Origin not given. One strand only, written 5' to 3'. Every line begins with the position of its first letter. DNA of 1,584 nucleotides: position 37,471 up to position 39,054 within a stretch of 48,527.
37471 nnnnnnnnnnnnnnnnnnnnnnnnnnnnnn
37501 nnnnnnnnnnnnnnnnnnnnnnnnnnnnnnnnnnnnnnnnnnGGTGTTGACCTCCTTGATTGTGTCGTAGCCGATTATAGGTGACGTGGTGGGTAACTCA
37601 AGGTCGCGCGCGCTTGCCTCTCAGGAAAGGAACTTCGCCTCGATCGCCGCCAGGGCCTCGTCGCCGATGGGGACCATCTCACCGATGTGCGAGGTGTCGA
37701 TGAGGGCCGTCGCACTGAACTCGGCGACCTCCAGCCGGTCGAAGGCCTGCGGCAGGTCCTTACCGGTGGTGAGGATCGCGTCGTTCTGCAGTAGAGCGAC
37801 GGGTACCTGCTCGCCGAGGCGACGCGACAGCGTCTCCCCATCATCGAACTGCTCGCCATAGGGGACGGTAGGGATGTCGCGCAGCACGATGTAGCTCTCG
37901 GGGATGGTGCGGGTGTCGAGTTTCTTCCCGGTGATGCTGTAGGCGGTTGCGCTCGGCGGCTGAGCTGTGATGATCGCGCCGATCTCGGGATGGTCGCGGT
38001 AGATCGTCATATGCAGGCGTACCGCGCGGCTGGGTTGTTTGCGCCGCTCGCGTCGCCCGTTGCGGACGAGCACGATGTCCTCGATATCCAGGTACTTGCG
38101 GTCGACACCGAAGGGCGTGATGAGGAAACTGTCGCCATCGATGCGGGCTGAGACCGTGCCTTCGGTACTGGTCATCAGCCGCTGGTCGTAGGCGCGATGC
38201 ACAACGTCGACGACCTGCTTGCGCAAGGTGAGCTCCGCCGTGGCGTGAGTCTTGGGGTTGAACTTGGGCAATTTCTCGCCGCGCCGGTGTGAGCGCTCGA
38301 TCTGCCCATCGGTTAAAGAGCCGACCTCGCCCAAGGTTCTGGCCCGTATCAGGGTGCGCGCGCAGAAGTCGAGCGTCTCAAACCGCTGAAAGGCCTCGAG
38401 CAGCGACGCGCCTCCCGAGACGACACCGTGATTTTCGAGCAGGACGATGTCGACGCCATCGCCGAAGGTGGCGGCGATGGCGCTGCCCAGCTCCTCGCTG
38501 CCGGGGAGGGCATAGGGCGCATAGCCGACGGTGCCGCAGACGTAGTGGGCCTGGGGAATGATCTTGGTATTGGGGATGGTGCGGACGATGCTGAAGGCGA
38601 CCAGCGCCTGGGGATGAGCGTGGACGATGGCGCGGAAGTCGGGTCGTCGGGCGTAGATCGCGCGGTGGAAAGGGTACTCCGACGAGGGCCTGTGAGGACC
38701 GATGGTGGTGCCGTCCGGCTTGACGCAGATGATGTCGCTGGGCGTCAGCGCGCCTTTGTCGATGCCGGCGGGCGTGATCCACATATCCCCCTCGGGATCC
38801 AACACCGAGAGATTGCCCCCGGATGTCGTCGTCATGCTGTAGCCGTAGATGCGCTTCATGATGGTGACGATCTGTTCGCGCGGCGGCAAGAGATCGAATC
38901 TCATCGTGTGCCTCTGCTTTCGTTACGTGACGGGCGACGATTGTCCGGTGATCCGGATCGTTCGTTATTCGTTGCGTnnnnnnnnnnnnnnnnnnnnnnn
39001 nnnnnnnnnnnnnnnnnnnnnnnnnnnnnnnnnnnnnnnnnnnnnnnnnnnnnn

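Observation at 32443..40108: Seven-gene operon with four different oxidoreductase superfamilies, a TIM-barrel isomerase, a class II aldolase and an MFS transporter, but no kinase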

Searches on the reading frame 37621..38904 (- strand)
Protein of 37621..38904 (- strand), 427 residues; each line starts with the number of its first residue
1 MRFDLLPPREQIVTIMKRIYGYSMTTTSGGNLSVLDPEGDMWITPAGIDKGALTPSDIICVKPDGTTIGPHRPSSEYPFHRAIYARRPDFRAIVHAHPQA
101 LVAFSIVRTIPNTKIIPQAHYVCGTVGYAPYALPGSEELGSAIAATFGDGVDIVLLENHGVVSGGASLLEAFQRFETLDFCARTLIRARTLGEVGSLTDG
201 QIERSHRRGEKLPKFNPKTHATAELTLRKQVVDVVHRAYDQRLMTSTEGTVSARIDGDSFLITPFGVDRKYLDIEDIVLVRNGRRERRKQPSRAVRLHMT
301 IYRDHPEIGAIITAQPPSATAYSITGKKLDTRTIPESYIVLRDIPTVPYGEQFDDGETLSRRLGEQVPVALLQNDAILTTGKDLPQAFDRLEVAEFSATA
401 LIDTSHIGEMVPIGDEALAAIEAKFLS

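Call 3: search_protein_families(library=pfam, proteins=[window:37621-38904:-])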
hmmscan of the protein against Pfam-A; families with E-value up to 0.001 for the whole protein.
window:37621-38904:- (427 aa): 1 family
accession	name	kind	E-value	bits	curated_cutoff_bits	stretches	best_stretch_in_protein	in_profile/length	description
PF00596.27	Aldolase_II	-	1.6e-80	269.8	22.2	2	10-185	1-182/183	Class II Aldolase and Adducin N-terminal domain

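Call 4: search_protein_families(library=ncbifam, proteins=[window:37621-38904:-])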
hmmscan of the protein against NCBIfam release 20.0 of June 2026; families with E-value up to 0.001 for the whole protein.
window:37621-38904:- (427 aa): 30 families (the best 25 are shown)
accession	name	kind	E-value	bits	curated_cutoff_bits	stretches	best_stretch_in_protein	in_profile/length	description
NF043034.1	OxoTetrPhDc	equivalog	1.9e-48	165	250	2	9-203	6-202/205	3-oxo-tetronate 4-phosphate decarboxylase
NF040649.1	FucA_Meth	equivalog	8.4e-45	152.9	250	2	10-183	4-171/179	L-fuculose phosphate aldolase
NF053831.1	RU1PAldHalo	equivalog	4e-44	150.6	300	2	9-208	6-202/208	ribulose-1-phosphate aldolase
NF005302.0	PRK06833.1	equivalog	4.2e-44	150.6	264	2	9-205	7-203/214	L-fuculose-phosphate aldolase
NF005123.0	PRK06557.1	subfamily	5.9e-43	147.1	251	2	9-208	13-215/223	L-ribulose-5-phosphate 4-epimerase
NF006208.0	PRK08333.1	equivalog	9.9e-42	142.7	267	2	10-183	7-178/189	aldolase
NF005984.0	PRK08087.1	subfamily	2.4e-38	132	264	2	12-187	10-183/215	L-fuculose-phosphate aldolase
TIGR01086.1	fucA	equivalog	3e-36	125.2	400.25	2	24-176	21-171/214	L-fuculose-phosphate aldolase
TIGR03328.1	salvage_mtnB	equivalog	1.1e-31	109.9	137.05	2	13-102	2-93/194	methylthioribulose 1-phosphate dehydratase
NF006672.0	PRK09220.1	equivalog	1.1e-31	109.9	226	2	10-107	13-111/209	methylthioribulose 1-phosphate dehydratase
NF006413.0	PRK08660.1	equivalog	1.2e-29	103.4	203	2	11-189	5-178/184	aldolase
NF004527.0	PRK05874.1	equivalog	4.1e-25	88.6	308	2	16-192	15-193/218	L-fuculose-phosphate aldolase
NF006047.0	PRK08193.1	subfamily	1.4e-24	86.9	257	2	21-183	18-194/231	L-ribulose-5-phosphate 4-epimerase AraD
NF005484.0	PRK07090.1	equivalog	3.4e-23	82.3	261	2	45-200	69-225/260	aldolase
TIGR00760.1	araD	equivalog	2.9e-22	79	389.1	2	226-332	4-113/228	L-ribulose-5-phosphate 4-epimerase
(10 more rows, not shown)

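Call 12: find_homologous_proteins(query=window:37621-38904:-)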
Query window:37621-38904:- (427 aa): 7956 proteins with E <= 0.001 among 8000 candidates; the best 120 are listed.
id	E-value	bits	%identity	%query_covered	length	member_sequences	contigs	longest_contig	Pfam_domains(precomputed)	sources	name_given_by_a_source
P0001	9.2e-269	909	95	100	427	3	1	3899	PF00596.28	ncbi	-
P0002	7.2e-250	847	88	100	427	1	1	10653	PF00596.28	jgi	jgi:L-fuculose-phosphate aldolase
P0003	7.4e-241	817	83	100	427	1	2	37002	PF00596.28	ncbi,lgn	-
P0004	2.3e-240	816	84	100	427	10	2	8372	PF00596.28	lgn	-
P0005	1.3e-234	797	83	100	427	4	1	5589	PF00596.28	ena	-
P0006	5.2e-234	795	81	100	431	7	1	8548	PF00596.28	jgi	jgi:L-fuculose-phosphate aldolase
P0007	1.4e-232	790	82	100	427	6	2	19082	PF00596.28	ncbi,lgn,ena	-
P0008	1.7e-228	776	81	100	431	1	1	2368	PF00596.28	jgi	jgi:L-fuculose-phosphate aldolase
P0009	1.4e-219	747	77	100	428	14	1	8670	PF00596.28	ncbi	-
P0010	5.4e-207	706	72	100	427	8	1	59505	PF00596.28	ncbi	-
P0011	8.3e-206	702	73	100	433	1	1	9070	PF00596.28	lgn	-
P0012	1.6e-204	698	72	100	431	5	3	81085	PF00596.28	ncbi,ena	-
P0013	1.6e-204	697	71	100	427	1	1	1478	PF00596.28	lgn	-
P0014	1.9e-204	697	71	100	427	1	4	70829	PF00596.28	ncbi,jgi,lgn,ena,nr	ncbi:MAG TPA: class II aldolase/adducin family protein [Anaerolineae bacterium]|nr:class II aldolase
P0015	2.5e-204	697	73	100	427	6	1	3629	PF00596.28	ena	-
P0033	2.9e-196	670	70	100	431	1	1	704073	PF00596.28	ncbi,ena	-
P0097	1.3e-171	589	62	100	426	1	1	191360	PF00596.28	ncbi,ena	-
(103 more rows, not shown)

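Call 13: search_solved_structures(query=window:37621-38904:-, show_alignments=3)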
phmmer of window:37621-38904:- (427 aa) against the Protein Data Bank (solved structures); distinct sequences matched with E-value up to 0.001: 51.
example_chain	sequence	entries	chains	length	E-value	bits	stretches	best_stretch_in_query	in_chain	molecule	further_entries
4c24_A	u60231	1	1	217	7.6e-26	94.1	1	9-204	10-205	L-FUCULOSE PHOSPHATE ALDOLASE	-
4c25_A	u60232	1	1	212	8.4e-26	93.9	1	9-204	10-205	L-FUCULOSE PHOSPHATE ALDOLASE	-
6voq_A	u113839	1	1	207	8.8e-25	90.6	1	9-187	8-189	Aldolase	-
6btd_A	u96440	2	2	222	1.8e-23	86.2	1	7-208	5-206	Fuculose phosphate aldolase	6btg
6vop_A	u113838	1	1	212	1.6e-21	79.8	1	9-186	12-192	Aldolase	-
7x78_A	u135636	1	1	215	8.4e-18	67.6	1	22-185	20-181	L-fuculose phosphate aldolase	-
1dzw_P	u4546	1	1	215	1.4e-16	63.5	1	22-184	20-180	L-fuculose phosphate aldolase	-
1dzy_P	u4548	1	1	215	3.7e-16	62.2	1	22-185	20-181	L-FUCULOSE-1-PHOSPHATE ALDOLASE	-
1fua_A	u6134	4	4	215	3.7e-16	62.2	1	22-184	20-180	L-FUCULOSE-1-PHOSPHATE ALDOLASE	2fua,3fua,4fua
1dzx_P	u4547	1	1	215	3.7e-16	62.2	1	22-184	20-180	L-fuculose phosphate aldolase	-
1dzu_P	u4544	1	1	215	4.2e-16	62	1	22-184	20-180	L-fuculose phosphate aldolase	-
1dzv_P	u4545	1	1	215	5.4e-16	61.6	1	22-185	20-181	L-fuculose phosphate aldolase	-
1dzz_P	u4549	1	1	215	5.4e-16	61.6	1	22-184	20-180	L-fuculose phosphate aldolase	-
1e47_P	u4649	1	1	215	9.8e-16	60.8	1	22-184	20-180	L-FUCULOSE 1-PHOSPHATE ALDOLASE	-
1e4a_P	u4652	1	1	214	1.3e-15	60.4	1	28-185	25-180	L-FUCULOSE 1-PHOSPHATE ALDOLASE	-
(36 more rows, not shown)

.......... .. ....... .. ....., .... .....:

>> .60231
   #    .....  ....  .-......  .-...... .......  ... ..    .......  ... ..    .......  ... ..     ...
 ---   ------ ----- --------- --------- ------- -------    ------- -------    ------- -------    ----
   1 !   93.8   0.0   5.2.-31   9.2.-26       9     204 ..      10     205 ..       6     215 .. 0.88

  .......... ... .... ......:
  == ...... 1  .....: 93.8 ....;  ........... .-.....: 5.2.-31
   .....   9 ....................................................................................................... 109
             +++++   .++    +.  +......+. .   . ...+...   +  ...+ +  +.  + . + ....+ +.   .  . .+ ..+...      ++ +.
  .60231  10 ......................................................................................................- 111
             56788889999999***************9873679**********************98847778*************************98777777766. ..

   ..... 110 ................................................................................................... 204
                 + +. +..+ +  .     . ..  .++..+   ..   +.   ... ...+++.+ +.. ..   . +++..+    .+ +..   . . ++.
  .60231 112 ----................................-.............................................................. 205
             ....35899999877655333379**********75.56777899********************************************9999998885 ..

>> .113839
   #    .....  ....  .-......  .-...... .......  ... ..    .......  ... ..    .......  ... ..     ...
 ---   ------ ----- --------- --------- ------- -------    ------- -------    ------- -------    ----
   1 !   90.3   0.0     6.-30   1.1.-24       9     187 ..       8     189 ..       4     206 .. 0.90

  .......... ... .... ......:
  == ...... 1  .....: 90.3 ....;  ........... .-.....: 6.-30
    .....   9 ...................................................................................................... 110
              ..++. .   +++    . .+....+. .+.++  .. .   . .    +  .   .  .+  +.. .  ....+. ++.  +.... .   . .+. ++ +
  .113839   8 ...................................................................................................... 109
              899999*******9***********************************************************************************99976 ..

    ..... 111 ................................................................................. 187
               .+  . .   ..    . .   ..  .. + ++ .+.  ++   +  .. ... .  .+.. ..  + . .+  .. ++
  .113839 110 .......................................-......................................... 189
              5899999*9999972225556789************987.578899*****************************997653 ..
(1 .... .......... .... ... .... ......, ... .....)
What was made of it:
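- The motif is PSSE as in FucA, whereas YgbL has PSKE (call 13).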

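Call 14: find_encoding_contigs(protein=window:37621-38904:-, flank=10000, max_places=3)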
Protein window:37621-38904:- (427 aa): 4 contigs read that carry it; 3 places shown.
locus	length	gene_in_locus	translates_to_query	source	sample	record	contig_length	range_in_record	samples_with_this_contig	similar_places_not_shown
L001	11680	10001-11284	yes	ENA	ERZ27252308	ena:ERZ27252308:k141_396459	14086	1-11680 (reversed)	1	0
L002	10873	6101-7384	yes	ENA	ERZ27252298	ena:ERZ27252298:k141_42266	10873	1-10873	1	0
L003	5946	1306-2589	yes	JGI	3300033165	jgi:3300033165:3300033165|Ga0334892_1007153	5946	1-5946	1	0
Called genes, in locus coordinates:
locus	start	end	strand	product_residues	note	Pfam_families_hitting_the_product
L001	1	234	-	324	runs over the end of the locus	PF01408:GFO_IDH_MocA, PF22725:GFO_IDH_MocA_C3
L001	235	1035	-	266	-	PF01261:AP_endonuc_2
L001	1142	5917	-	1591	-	PF00270:DEAD, PF04851:ResIII (weak), PF00271:Helicase_C, PF19306:WHD_Lhr, PF08494:DEAD_assoc, PF23236:WHD_2nd_Lhr, PF23235:WHD_3rd_Lhr, PF23234:WHD_4th_Lhr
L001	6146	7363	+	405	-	PF00438:S-AdoMet_synt_N, PF02772:S-AdoMet_synt_M, PF02773:S-AdoMet_synt_C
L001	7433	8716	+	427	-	PF20434:BD-FAE, PF07859:Abhydrolase_3, PF12697:Abhydrolase_6 (weak), PF00326:Peptidase_S9 (faint)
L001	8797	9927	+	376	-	PF01408:GFO_IDH_MocA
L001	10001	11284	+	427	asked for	PF00596:Aldolase_II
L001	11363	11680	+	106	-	?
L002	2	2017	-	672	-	?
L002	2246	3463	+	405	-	PF00438:S-AdoMet_synt_N, PF02772:S-AdoMet_synt_M, PF02773:S-AdoMet_synt_C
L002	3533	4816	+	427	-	PF20434:BD-FAE, PF07859:Abhydrolase_3, PF12697:Abhydrolase_6 (weak), PF00326:Peptidase_S9 (faint)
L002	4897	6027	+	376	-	PF01408:GFO_IDH_MocA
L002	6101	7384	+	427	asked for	PF00596:Aldolase_II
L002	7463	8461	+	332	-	PF00248:Aldo_ket_red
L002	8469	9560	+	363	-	PF08240:ADH_N, PF16912:Glu_dehyd_C (weak), PF00107:ADH_zinc_N, PF13602:ADH_zinc_N_2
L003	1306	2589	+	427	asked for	PF00596:Aldolase_II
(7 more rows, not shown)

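Call 15: find_encoding_contigs(protein=P0033, flank=10000, max_places=2)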
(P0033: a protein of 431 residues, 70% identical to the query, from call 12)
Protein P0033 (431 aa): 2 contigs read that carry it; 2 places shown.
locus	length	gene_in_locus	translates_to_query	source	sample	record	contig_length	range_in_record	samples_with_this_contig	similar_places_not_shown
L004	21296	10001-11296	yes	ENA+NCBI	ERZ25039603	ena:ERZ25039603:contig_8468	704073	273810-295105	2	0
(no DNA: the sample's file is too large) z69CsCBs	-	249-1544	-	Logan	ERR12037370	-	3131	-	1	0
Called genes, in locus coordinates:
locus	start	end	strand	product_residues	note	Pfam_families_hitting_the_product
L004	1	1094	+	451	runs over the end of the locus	PF01547:SBP_bac_1, PF13416:SBP_bac_8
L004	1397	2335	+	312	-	PF00528:BPD_transp_1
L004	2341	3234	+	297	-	PF00528:BPD_transp_1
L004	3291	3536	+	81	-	-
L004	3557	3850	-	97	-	PF06253:MTTB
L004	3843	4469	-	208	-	PF06253:MTTB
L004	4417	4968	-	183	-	PF06253:MTTB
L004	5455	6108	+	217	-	-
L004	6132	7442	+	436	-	PF13204:Apiosidase, PF12904:Collagen_bind_2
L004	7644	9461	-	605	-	PF01590:GAF, PF13185:GAF_2, PF13492:GAF_3, PF00512:HisKA, PF02518:HATPase_c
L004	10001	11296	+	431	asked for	PF00596:Aldolase_II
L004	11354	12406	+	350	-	PF01208:URO-D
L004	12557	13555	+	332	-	PF00248:Aldo_ket_red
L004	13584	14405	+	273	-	PF01261:AP_endonuc_2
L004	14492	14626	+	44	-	-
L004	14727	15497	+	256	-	PF00106:adh_short, PF08659:KR, PF13561:adh_short_C2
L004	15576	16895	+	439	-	PF07690:MFS_1, PF12832:MFS_1_like, PF07690:MFS_1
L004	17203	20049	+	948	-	PF02687:FtsX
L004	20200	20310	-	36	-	-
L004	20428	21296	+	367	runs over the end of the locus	PF01408:GFO_IDH_MocA, PF02894:GFO_IDH_MocA_C, PF22725:GFO_IDH_MocA_C3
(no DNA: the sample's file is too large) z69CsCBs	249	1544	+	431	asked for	PF00596:Aldolase_II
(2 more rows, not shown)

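Call 16: find_encoding_contigs(protein=P0097, flank=10000, max_places=2)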
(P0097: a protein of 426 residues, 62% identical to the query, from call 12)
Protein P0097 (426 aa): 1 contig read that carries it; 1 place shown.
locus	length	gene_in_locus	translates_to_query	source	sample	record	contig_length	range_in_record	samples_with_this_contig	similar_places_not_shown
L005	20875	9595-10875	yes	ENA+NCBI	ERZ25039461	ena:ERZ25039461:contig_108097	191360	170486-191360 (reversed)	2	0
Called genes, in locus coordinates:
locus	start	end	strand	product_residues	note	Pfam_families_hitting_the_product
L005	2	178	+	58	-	?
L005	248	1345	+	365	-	PF01208:URO-D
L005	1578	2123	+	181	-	PF00106:adh_short, PF13561:adh_short_C2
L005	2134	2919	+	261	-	PF00753:Lactamase_B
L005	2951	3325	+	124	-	PF02311:AraC_binding, PF07883:Cupin_2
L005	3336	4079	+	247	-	PF00106:adh_short, PF08659:KR, PF13561:adh_short_C2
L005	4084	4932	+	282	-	PF00456:Transketolase_N, PF00676:E1_dh (weak), PF13292:DXP_synthase_N (weak)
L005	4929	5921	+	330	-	PF02779:Transket_pyr, PF02780:Transketolase_C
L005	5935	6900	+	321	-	PF00676:E1_dh, PF02775:TPP_enzyme_C (faint)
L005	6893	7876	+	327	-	PF02779:Transket_pyr, PF02780:Transketolase_C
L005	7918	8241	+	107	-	PF05336:rhaM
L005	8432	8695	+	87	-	PF06134:RhaA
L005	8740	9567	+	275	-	PF06134:RhaA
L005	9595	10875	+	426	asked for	PF00596:Aldolase_II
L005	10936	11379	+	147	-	PF00596:Aldolase_II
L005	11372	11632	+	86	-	-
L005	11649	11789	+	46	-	-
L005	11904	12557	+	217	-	-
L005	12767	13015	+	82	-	-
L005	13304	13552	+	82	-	-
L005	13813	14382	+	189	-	-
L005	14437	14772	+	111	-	-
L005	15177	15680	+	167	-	PF00106:adh_short, PF13561:adh_short_C2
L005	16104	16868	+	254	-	PF01937:ARMT1-like_dom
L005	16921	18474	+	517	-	PF00676:E1_dh, PF02775:TPP_enzyme_C (weak), PF13292:DXP_synthase_N (faint)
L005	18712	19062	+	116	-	PF02780:Transketolase_C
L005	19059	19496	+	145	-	PF00364:Biotin_lipoyl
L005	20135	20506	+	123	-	PF00198:2-oxoacid_dh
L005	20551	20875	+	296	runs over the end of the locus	PF01134:GIDA (weak), PF01262:AlaDh_PNT_C (faint), PF01494:FAD_binding_3 (faint), PF07992:Pyr_redox_2, PF12831:FAD_oxidored (weak), PF13450:NAD_binding_8 (faint), PF13738:Pyr_redox_3 (faint), PF00070:Pyr_redox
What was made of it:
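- Split transketolase genes lie near the aldolase in L005 (call 16).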
